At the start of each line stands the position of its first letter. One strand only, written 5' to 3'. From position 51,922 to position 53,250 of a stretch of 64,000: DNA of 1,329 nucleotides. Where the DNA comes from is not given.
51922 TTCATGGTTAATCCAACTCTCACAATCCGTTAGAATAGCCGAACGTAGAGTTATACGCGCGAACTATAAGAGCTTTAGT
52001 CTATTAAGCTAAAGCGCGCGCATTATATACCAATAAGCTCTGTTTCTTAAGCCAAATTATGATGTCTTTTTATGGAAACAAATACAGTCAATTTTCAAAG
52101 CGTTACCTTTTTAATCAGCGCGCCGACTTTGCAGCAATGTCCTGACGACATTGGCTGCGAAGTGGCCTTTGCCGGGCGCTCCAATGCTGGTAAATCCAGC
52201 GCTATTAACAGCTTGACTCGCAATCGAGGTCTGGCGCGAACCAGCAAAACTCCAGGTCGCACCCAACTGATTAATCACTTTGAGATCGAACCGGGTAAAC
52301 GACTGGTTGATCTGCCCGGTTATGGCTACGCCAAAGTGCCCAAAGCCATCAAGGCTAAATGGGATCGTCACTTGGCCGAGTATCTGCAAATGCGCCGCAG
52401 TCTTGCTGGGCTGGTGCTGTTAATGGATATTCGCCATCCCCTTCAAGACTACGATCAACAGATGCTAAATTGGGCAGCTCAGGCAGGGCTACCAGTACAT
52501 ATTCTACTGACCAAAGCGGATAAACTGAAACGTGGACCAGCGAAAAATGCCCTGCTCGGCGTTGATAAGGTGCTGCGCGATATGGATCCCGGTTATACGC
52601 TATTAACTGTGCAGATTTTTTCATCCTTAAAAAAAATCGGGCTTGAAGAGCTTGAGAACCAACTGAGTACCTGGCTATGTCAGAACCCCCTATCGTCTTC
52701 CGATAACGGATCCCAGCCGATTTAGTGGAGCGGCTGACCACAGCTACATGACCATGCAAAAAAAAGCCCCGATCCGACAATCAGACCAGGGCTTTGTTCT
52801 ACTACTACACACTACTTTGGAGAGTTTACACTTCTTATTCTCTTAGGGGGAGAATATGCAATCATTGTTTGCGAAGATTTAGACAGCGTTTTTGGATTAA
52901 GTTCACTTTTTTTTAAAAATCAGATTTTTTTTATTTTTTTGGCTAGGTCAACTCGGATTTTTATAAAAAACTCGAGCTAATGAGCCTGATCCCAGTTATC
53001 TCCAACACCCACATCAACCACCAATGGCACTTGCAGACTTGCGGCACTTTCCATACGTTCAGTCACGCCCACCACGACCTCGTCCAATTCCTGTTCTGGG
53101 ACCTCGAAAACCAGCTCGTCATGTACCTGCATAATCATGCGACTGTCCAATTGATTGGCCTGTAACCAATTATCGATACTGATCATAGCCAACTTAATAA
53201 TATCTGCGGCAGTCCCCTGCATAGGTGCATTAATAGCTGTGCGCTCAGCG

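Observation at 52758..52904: Candidate sigmaE-dependent sRNA at the Spot42/ErsA position between polA and engB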

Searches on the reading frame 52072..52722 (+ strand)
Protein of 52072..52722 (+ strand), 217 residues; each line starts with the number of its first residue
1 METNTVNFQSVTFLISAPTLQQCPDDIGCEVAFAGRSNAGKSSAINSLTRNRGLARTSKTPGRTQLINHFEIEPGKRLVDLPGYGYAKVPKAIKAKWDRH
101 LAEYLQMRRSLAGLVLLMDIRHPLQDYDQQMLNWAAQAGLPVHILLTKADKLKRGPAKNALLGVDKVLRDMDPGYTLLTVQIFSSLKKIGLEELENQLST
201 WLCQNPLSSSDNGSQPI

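Call 77: find_encoding_contigs(protein=window:52072-52722:+, flank=1000, max_places=3)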
Protein window:52072-52722:+ (217 aa): 11 contigs read that carry it; 3 places shown.
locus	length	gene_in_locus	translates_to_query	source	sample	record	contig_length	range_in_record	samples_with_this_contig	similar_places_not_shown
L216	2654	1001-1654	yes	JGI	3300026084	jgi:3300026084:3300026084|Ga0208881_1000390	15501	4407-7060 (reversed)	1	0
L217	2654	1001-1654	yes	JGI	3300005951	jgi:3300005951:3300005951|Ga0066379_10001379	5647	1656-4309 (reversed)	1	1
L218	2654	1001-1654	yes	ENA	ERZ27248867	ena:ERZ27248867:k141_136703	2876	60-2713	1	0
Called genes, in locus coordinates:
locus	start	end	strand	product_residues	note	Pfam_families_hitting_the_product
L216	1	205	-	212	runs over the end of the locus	PF13462:Thioredoxin_4 (weak), PF01323:DSBA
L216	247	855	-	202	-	PF13442:Cytochrome_CBB3 (weak), PF00034:Cytochrom_C, PF13442:Cytochrome_CBB3 (weak)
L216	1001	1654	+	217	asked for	PF01926:MMR_HSR1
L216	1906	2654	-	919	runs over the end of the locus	PF02739:5_3_exonuc_N, PF01367:5_3_exonuc, PF01612:DNA_pol_A_exo1, PF22619:DNA_polI_exo1, PF00476:DNA_pol_A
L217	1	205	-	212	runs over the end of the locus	PF13462:Thioredoxin_4 (weak), PF01323:DSBA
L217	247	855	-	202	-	PF00034:Cytochrom_C (weak), PF13442:Cytochrome_CBB3 (weak), PF00034:Cytochrom_C, PF13442:Cytochrome_CBB3 (weak)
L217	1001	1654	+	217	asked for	PF01926:MMR_HSR1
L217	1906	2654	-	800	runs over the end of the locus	?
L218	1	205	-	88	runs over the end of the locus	?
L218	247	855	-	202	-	PF00034:Cytochrom_C (weak), PF13442:Cytochrome_CBB3 (weak), PF00034:Cytochrom_C, PF13442:Cytochrome_CBB3 (weak)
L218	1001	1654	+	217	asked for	PF01926:MMR_HSR1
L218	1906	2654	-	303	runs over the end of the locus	?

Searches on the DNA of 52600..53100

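Call 4: search_rna_families(source=window, start=52600, end=53100, threshold=evalue, max_evalue=10, show_alignments=4)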
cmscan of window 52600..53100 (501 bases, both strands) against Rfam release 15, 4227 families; matches with E-value up to 10: 14.
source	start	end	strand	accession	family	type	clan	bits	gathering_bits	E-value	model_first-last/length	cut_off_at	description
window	52758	52871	-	RF00514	His_leader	Cis-reg; leader;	-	20.8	49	0.41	1-126/126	no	Histidine operon leader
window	52758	52857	-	RF00515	PyrR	Cis-reg;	-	19.6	54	2.7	1-115/115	no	PyrR binding site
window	52755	52845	-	RF01771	rnk_leader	Cis-reg; leader;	-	17.3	50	3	1-109/109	no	Enterobacteria rnk leader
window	52758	52804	-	RF02399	NsiR1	Gene; sRNA;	-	16.5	39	1.1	1-60/60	no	Nitrogen stress-induced RNA 1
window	52757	52831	-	RF00506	Thr_leader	Cis-reg; leader;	-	16.5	55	1.6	1-118/118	no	Threonine operon leader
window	53020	53091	-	RF00312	snoZ206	Gene; snRNA; snoRNA; CD-box;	-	16.3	50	2.6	1-129/129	no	Small nucleolar RNA Z206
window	52751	52865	-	RF00557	L10_leader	Cis-reg; leader;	-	15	44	5.2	1-138/138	no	Ribosomal protein L10 leader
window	52757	52801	-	RF04207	MIR5048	Gene; miRNA;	-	14.7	160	0.36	1-356/356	no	MIR5048 microRNA precursor family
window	52758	52856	-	RF00021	Spot_42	Gene; sRNA;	-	13.6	80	6.7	1-115/115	no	Spot 42 RNA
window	52604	52669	+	RF01172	sn2343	Gene; snRNA; snoRNA; CD-box;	-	13.5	60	4.8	1-78/78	no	Small nucleolar RNA sn2343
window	52909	52968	-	RF04128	MIR8562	Gene; miRNA;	-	13.1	211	7.3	1-242/242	no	MIR8562 microRNA precursor family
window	52649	52723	+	RF01668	P10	Gene; sRNA;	-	12.7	37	4.1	1-72/72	no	Pseudomonas sRNA P10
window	52913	53054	-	RF00441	snoZ242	Gene; snRNA; snoRNA; CD-box;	-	10.9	90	3.8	1-198/198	no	Small nucleolar RNA Z242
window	52917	53059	-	RF00234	glmS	Cis-reg; riboswitch;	-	9.6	37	9.8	1-167/167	no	glmS glucosamine-6-phosphate activated ribozyme aptamer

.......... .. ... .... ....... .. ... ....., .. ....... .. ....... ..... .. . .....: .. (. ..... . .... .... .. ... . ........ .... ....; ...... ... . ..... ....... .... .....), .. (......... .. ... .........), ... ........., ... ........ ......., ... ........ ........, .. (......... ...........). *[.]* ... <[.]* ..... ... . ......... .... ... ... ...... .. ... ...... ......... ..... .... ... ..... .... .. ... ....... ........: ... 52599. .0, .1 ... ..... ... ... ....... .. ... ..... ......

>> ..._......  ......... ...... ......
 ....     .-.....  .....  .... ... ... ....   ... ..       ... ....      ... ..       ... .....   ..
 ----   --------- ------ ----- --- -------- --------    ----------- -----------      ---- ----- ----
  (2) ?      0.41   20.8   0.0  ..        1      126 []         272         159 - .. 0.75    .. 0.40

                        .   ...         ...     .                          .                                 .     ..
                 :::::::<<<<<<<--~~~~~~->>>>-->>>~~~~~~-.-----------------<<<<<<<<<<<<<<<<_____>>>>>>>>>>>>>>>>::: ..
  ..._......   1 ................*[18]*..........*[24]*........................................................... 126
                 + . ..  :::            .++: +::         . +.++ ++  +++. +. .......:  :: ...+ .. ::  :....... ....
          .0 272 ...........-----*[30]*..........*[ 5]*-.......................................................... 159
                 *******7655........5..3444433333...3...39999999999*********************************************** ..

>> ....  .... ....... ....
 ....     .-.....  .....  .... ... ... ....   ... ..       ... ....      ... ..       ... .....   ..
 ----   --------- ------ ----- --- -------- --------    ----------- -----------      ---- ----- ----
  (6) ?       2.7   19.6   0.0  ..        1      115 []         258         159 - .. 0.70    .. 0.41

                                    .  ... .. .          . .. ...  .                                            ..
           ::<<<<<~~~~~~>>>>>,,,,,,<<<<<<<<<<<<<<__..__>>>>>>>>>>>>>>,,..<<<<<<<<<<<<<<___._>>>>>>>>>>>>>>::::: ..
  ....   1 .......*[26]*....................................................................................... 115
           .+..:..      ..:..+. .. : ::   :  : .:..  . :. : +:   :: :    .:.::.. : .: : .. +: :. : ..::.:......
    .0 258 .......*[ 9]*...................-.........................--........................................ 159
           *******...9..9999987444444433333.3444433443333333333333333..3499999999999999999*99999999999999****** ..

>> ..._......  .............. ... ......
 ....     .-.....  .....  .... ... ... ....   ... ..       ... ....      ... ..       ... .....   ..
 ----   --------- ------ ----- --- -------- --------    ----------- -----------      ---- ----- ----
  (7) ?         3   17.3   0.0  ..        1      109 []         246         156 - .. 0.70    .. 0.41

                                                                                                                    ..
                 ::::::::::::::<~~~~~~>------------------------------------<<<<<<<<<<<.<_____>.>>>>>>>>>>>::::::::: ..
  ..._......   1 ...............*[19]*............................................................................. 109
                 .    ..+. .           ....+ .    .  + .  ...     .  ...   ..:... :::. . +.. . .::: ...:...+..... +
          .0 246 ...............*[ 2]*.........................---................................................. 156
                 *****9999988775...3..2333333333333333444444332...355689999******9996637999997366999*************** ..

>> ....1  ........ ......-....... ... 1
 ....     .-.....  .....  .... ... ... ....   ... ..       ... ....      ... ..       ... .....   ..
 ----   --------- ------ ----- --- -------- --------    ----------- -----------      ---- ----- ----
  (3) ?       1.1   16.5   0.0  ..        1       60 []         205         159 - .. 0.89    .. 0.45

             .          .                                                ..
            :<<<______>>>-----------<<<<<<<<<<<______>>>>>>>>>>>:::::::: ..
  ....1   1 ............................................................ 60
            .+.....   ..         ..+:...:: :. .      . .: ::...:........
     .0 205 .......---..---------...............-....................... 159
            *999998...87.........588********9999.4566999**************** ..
